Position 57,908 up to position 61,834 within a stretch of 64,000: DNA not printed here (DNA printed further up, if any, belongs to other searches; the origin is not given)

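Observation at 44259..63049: Six-gene operon of giant Cys-rich surface proteins, a polytopic membrane protein and a paralogous pair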

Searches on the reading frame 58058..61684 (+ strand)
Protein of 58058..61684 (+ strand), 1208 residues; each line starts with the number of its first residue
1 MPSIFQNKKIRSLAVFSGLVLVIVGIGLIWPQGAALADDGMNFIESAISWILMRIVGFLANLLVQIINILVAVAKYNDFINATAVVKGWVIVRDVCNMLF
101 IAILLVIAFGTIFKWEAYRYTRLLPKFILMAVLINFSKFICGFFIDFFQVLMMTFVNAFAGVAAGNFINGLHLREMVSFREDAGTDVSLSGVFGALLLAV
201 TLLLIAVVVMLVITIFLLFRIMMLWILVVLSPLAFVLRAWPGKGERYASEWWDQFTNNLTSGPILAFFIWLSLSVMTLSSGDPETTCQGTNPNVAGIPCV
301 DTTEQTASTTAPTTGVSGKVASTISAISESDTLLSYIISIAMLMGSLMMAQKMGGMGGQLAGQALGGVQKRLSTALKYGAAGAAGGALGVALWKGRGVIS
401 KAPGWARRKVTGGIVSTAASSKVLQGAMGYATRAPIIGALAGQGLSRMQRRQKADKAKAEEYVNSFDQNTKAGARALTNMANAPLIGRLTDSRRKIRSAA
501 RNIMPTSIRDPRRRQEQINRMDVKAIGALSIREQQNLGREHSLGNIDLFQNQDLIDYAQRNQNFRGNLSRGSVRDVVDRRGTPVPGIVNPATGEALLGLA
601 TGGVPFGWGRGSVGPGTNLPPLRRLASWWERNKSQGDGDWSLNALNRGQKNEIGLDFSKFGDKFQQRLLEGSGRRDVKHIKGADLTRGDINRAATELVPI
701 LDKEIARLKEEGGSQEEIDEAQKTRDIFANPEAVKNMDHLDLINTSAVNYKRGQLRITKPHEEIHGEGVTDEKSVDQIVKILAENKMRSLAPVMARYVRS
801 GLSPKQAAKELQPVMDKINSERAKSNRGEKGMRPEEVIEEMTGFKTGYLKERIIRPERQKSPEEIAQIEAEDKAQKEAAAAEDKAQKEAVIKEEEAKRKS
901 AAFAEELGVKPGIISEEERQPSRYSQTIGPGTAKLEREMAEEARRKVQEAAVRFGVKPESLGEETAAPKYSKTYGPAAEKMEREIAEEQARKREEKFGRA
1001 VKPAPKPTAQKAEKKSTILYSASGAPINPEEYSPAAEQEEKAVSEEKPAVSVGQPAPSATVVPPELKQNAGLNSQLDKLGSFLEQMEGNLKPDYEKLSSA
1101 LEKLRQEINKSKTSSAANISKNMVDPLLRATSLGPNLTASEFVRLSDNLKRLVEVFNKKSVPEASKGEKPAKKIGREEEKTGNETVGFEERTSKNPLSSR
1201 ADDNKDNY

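Call 5: search_protein_families(library=pfam, proteins=[window:58058-61684:+], max_evalue=0.1)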
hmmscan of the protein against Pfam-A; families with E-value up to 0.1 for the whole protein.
window:58058-61684:+ (1208 aa): 0 families

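Call 6: search_protein_families(library=ncbifam, proteins=[window:58058-61684:+], max_evalue=0.1)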
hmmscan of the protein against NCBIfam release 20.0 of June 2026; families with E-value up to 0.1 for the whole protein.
window:58058-61684:+ (1208 aa): 0 families

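Call 10: find_homologous_proteins(query=window:58058-61684:+)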
Query window:58058-61684:+ (1208 aa): 311 proteins with E <= 0.001 among 8000 candidates; the best 120 are listed.
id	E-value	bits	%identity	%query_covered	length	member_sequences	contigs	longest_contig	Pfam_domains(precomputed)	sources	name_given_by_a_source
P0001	0.0e+0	2665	100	100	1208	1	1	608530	-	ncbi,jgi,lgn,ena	ncbi:MAG: hypothetical protein WC528_00995 [Patescibacteria group bacterium]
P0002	8.3e-120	420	56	30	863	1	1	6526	-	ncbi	ncbi:MAG: hypothetical protein V1701_10445, partial [Planctomycetota bacterium]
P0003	1.5e-119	419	37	66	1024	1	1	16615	-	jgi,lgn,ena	-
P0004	2.5e-109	385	53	28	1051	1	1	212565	-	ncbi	ncbi:MAG: hypothetical protein ABIH38_03180 [Patescibacteria group bacterium]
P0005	2.9e-107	379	49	32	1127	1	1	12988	-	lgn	-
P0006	1.3e-104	370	48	35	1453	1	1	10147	-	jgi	-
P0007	2.5e-101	359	34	69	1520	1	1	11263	PF19590.5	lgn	-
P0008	9.9e-98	347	33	65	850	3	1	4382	PF19590.5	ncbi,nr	ncbi:hypothetical protein KKD19_00010 [Patescibacteria group bacterium]|nr:hypothetical protein [Pat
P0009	1.4e-93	333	36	43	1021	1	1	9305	-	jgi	jgi:hypothetical protein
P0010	4.1e-91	325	46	34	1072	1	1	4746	-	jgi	jgi:hypothetical protein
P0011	1.3e-88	317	48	30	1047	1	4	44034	-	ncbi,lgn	-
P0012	1.4e-88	317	48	29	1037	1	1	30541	PF04610.20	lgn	-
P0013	1.1e-87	314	42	37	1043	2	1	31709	-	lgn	-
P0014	2.3e-87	313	43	38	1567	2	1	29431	-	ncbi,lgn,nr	ncbi:MAG: hypothetical protein HYZ09_04400 [Candidatus Kerfeldbacteria bacterium]|nr:hypothetical pr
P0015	3.3e-87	312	37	36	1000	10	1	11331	-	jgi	-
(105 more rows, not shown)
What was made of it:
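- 58058..61684 (+): g5: extended VirB6/TrbL-like polytopic membrane protein. The helical membrane domain covers aa 1 to about 385. A 788-aa charged, partly repetitive hydrophilic tail follows. One homologue is named VirB6-like by JGI (call 10).
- On VirB6/TrbL (for g5): P0012 is 48% identical to g5 over the membrane domain (call 10).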

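Call 11: find_encoding_contigs(protein=P0001, flank=10000, max_places=3)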
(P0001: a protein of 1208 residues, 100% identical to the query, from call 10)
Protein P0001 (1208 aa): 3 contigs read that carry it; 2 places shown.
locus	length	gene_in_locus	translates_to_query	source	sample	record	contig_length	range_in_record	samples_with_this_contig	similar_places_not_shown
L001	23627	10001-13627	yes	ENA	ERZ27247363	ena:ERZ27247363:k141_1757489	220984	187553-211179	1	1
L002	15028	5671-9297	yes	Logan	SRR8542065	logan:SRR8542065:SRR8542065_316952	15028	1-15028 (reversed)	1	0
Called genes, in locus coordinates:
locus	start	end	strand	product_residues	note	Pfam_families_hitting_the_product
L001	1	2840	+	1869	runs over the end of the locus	PF02018:CBM_4_9 (faint)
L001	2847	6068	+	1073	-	PF16656:Pur_ac_phosph_N (weak), PF17957:Big_7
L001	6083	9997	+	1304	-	PF16656:Pur_ac_phosph_N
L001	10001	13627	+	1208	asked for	-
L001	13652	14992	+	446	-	-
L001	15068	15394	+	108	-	-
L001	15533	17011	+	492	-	-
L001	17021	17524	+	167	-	-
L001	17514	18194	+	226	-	PF26593:TraC-like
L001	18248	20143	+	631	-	PF01935:DUF87, PF12846:AAA_10 (faint), PF19044:P-loop_TraG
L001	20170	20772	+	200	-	-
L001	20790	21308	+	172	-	PF03606:DcuC (weak)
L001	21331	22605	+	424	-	PF18895:T4SS_pilin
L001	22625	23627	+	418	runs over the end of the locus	PF25174:Beta-prop_THOC3 (faint)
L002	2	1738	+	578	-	?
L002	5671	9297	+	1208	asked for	-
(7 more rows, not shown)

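Call 12: search_protein_families(library=pfam, proteins=[P0007, P0012, P0008], max_evalue=10)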
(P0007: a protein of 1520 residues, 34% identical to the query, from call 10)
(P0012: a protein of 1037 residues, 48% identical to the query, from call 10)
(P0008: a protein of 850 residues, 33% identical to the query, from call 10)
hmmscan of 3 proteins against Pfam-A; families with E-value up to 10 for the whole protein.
P0007 (1520 aa): 2 families
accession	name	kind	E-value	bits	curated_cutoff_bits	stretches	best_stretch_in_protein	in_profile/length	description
PF06595.17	BDV_P24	-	0.029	14.7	27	1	515-544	52-81/202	Borna disease virus P24 protein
PF24915.1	Spectrin_SESTD1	-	7.9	7.4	27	0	1413-1464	2-53/110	SESTD1-like, spectrin repeat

P0012 (1037 aa): 3 families
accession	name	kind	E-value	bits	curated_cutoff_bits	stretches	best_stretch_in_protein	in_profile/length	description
PF04610.19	TrbL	-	8.7e-07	29.4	25.9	1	136-288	21-182/215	TrbL/VirB6 plasmid conjugal transfer protein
PF06825.17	HSBP1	-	0.17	12.2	28.6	1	921-949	21-49/51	Heat shock factor binding protein 1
PF06009.19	Laminin_II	-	0.84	10.1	33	1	910-974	28-96/138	Laminin Domain II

P0008 (850 aa): 1 family
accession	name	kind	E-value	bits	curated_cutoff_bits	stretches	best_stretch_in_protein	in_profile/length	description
PF10975.14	DUF2802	-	0.055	14.1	33.5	1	721-753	20-52/68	Protein of unknown function (DUF2802)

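Call 20: find_related_loci(query=A1, collection=genome_contigs, flank=10000)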
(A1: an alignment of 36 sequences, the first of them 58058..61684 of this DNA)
Query A1 (1208 aa) in genome_contigs; peptide patterns used: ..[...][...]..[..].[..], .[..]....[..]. (x = any residue, [..] = any of these).
599 stretches matched a pattern (row limit reached: there are more); 540 encode a relative of the query (tblastn E <= 1e-3); the best 80 are kept; 80 distinct loci.
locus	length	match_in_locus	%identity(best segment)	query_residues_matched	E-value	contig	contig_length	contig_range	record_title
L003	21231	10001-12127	34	43-776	3e-102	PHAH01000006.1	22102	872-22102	MAG: Candidatus Falkowbacteria bacterium HGW-Falkowbacteria-2 08E140C01_scaffold_1626, whole genome shotgun sequence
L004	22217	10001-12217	31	20-786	2e-98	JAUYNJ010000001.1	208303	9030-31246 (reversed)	MAG: bacterium isolate C3_metabat.bin.14 C3_k141_95619, whole genome shotgun sequence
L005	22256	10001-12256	32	4-786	2e-98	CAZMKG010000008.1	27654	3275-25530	MAG TPA_asm: uncultured Gammaproteobacteria bacterium isolate SRP263991_co7_264 genome assembly, contig: NODE_2400_lengt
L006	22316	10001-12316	33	13-842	3e-96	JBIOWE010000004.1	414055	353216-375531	MAG: Patescibacteria group bacterium isolate MAG090 k127_1662334, whole genome shotgun sequence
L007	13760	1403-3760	33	4-792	5e-91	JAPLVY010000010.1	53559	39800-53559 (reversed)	MAG: Candidatus Falkowbacteria bacterium isolate LacPavin_0818_WC55_MAG_40_9 LacPavin_0818_WC55_scaffold_411361, whole g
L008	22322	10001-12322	31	39-864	4e-86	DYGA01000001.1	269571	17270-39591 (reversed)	MAG TPA_asm: Candidatus Paceibacter sp. isolate BE2012_33_23 Afr_mines_BE2012_14_length_269571_cov_10_026358, whole geno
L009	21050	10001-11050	44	6-369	5e-85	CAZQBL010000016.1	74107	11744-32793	MAG TPA_asm: uncultured Gammaproteobacteria bacterium isolate SRP231805_co4_93 genome assembly, contig: k141_269824, who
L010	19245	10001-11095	43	6-382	4e-83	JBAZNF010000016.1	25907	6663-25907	MAG: Patescibacteria group bacterium isolate SO_2017_LW4_60 scaffold_3938_c1_LW137-91_2017, whole genome shotgun sequenc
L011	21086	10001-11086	44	48-409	3e-82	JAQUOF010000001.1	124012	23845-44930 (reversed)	MAG: Patescibacteria group bacterium isolate STD1_195 NODE_296_length_124012_cov_11.309392_Sandtown_D1, whole genome sho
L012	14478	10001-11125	44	6-388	3e-82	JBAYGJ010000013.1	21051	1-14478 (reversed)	MAG: Patescibacteria group bacterium isolate SO_2016_GW1_122 scaffold04357_OW334_2016, whole genome shotgun sequence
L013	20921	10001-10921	46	51-369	2e-81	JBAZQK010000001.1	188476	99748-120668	MAG: Patescibacteria group bacterium isolate SO_2017_SWC_51 scaffold_46_c1_LP-4_2017, whole genome shotgun sequence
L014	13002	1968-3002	42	19-378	8e-82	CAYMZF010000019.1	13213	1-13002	MAG TPA_asm: uncultured Gammaproteobacteria bacterium isolate SRP192927_co3_442 genome assembly, contig: NODE_11240_leng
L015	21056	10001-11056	45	42-413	6e-82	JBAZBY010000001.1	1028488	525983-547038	MAG: Patescibacteria group bacterium isolate SO_2017_GW1_123 NODE_14_length_1028488_cov_9.115459_OW334_2017, whole genom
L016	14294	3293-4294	44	48-382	1e-80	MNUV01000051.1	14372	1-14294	MAG: Candidatus Falkowbacteria bacterium CG1_02_41_21 cg1_0.2_scaffold_4014_c, whole genome shotgun sequence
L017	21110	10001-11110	44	13-388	3e-80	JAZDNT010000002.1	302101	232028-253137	MAG: Candidatus Kerfeldbacteria bacterium isolate MEGAHIT-group-0.726 k141_9698786, whole genome shotgun sequence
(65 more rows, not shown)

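Call 31: search_protein_families(library=pfam, proteins=[L001:15068-15394:+, L001:15533-17011:+, L001:17021-17524:+, L001:17514-18194:+, L001:18203-20143:+, L001:20170-20772:+, L001:20790-21308:+, L001:21331-22605:+, L001:22625-23626:+], max_evalue=1)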
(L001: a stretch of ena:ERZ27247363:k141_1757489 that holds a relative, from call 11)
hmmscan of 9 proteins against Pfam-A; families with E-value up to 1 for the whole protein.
L001:15068-15394:+ (108 aa): 0 families

L001:15533-17011:+ (492 aa): 0 families

L001:17021-17524:+ (167 aa): 1 family
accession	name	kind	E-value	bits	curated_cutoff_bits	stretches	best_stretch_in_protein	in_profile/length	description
PF12666.12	PrgI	-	3.1e-05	24.8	27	1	10-90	8-89/91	PrgI family protein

L001:17514-18194:+ (226 aa): 1 family
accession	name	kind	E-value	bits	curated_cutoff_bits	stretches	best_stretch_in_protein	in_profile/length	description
PF11130.14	TraC_F_IV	-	0.0019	17.8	28.1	1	26-214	15-179/375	TraC protein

L001:18203-20143:+ (646 aa): 5 families
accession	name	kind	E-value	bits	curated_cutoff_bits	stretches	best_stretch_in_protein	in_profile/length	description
PF19044.6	P-loop_TraG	-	1.1e-28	100.4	25.8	1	267-568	27-341/413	TraG P-loop domain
PF12846.13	AAA_10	-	2.7e-10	40.3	27.5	2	274-364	26-113/362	AAA-like domain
PF01935.23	DUF87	-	1.3e-08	35.7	23.2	1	274-389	28-145/220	Helicase HerA, central domain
PF11130.14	TraC_F_IV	-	0.0013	18.3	28.1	1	116-193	274-351/375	TraC protein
PF03135.19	CagE_TrbE_VirB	-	0.03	14.7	21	1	142-214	121-196/204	CagE, TrbE, VirB family, component of type IV transporter system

L001:20170-20772:+ (200 aa): 3 families
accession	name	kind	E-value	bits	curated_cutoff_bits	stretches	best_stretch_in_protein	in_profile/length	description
PF16118.10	DUF4834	-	0.052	14.9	27.8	1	5-91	10-92/99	Domain of unknown function (DUF4834)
PF02535.28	Zip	-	0.18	11.4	35.1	1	3-70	78-144/323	ZIP Zinc transporter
PF08139.17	LPAM_1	-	0.94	10.5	20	0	1-14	1-14/18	Prokaryotic membrane lipoprotein lipid attachment site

L001:20790-21308:+ (172 aa): 9 families
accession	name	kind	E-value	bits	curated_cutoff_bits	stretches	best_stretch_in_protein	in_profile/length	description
PF03606.21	DcuC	-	1.4e-05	24.3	23.1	1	73-140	224-296/461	C4-dicarboxylate anaerobic carrier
PF02932.22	Neur_chan_memb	-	0.00099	19.9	28.1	1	17-132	131-228/233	Neurotransmitter-gated ion-channel transmembrane region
PF20990.2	DUF2207_C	-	0.0017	18.5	33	1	62-137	91-182/247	Predicted membrane protein (DUF2207) C-terminal domain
PF14015.11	DUF4231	-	0.0034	18.2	24.7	1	88-135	5-58/103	Protein of unknown function (DUF4231)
PF14235.11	DUF4337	-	0.021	15.4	27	1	28-137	48-157/161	Domain of unknown function (DUF4337)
PF12650.12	DUF3784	-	0.026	15.2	28.1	1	97-137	40-85/94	Domain of unknown function (DUF3784)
PF11026.13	DUF2721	-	0.24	11.7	28.3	1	72-135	29-89/129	Protein of unknown function (DUF2721)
PF00122.25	E1-E2_ATPase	-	0.24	11.3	28.1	1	75-137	94-157/181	E1-E2 ATPase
PF13630.11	SdpI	-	0.68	10.6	28.2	1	97-136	23-66/71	SdpI/YfhL protein family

L001:21331-22605:+ (424 aa): 3 families
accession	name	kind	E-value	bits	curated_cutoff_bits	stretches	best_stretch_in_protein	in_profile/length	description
PF18895.5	T4SS_pilin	-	7.5e-09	36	26.6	1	66-129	9-71/71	Type IV secretion system pilin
PF19862.4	DUF6336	-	0.0028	18.4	25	1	68-124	41-96/128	Family of unknown function (DUF6336)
PF09534.15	Trp_oprn_chp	-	0.068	13.5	29.6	1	78-126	5-53/180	Tryptophan-associated transmembrane protein (Trp_oprn_chp)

L001:22625-23626:+ (334 aa): 3 families
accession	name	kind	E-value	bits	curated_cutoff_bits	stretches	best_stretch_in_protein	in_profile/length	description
PF25174.1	Beta-prop_THOC3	-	4.7e-06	26.2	305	2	219-295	37-110/272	THOC3 beta-propeller domain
PF07676.18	PD40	-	0.00093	19.5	20.9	0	180-197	8-25/38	WD40-like Beta Propeller Repeat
PF25460.1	Beta-prop_Aladin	-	0.14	11.7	171.1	0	228-294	110-174/340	Aladin seven-bladed propeller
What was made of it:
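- On VirB6/TrbL (for g5): PrgI-like and VirB4 lie 4-5 kb downstream on the same strand (calls 11, 31).
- On Patescibacteria-type T4SS cluster: A 226-aa TraC-N-terminal-like gene lies directly upstream (calls 11, 31). PrgI at E 3.1e-5 and 24.8 bits, below the 27-bit cut-off (call 31). T4SS_pilin 7.5e-9, 36 bits against a 26.6-bit cut-off, in the 424-aa gene (call 31).
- On S-layer, type IV pilus or sortase pilus gene set: No such Pfam or NCBIfam hits in g1-g6 or in the 9 downstream genes (calls 5, 6, 31).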

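Call 32: search_solved_structures(query=A1, max_evalue=10)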
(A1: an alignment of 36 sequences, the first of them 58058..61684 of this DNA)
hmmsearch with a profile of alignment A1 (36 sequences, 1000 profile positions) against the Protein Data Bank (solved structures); distinct sequences matched with E-value up to 10: 96 (the best 60 are shown).
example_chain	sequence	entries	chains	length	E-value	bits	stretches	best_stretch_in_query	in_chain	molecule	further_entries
9ijj_A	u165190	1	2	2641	0.00036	22.5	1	726-835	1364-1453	Cilia and flagella associated protein 46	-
6zj3_SK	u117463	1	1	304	0.021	16.6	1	749-865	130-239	Ribosomal protein eS8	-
30dr_S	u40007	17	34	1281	0.033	16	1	468-766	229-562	Dynactin subunit 1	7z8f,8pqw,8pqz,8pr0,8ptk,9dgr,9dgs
6znl_Z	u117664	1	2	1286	0.036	15.8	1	468-766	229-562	Dynactin subunit 1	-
9b7j_S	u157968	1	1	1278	0.042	15.6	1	468-766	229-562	Dynactin subunit 1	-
9b7j_s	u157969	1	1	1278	0.042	15.6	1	468-766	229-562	Dynactin subunit 1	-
9o04_A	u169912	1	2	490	0.11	14.2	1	614-843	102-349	Coiled-coil domain-containing protein 6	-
8i7r_Y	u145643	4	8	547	0.13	14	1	428-787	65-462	Cilia- and flagella-associated protein 210 | Cilia- and flagella- associated protein 210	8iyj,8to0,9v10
2efk_A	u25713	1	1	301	0.13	14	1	460-641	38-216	Cdc42-interacting protein 4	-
8ro6_A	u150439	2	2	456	0.14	13.9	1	726-963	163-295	Structural maintenance of chromosomes protein 1A (SMC1A)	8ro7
8p0a_A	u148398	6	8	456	0.15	13.8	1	726-963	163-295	Structural maintenance of chromosomes protein 1A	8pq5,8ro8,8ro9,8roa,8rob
9ddm_F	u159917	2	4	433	0.17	13.6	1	416-702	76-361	Tol-Pal system protein TolA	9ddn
8bd7_G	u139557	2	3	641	0.18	13.5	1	414-920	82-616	Intraflagellar transport protein 74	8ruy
4ilo_A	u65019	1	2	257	0.19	13.4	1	691-821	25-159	CT398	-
6yam_v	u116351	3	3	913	0.23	13.2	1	674-910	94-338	Eukaryotic translation initiation factor 3 subunit C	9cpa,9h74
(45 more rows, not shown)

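Call 74: search_protein_families(library=pfam, alignment_id=A1, max_evalue=0.01)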
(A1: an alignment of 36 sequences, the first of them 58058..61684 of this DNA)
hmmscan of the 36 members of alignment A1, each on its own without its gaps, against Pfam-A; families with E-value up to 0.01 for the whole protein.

A. member 1, window:58058-61684:+ (1208 aa): 0 families

B. families by the number of members that match (of 36 scanned): 1 family
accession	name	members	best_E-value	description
PF04610.19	TrbL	6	8.7e-07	TrbL/VirB6 plasmid conjugal transfer protein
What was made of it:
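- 58058..61684 (+): 6 of 36 family members hit Pfam TrbL, best 8.7e-7 and above the gathering cut-off; g5 itself has no hit (calls 12, 74).
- On VirB6/TrbL (for g5): 6 of 36 aligned family members hit TrbL, best 8.7e-7 and 29.4 bits against a cut-off of 25.9, and no other family is hit (calls 12, 74).
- Pfam TrbL in 6 of 36 relatives (calls 12, 74).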
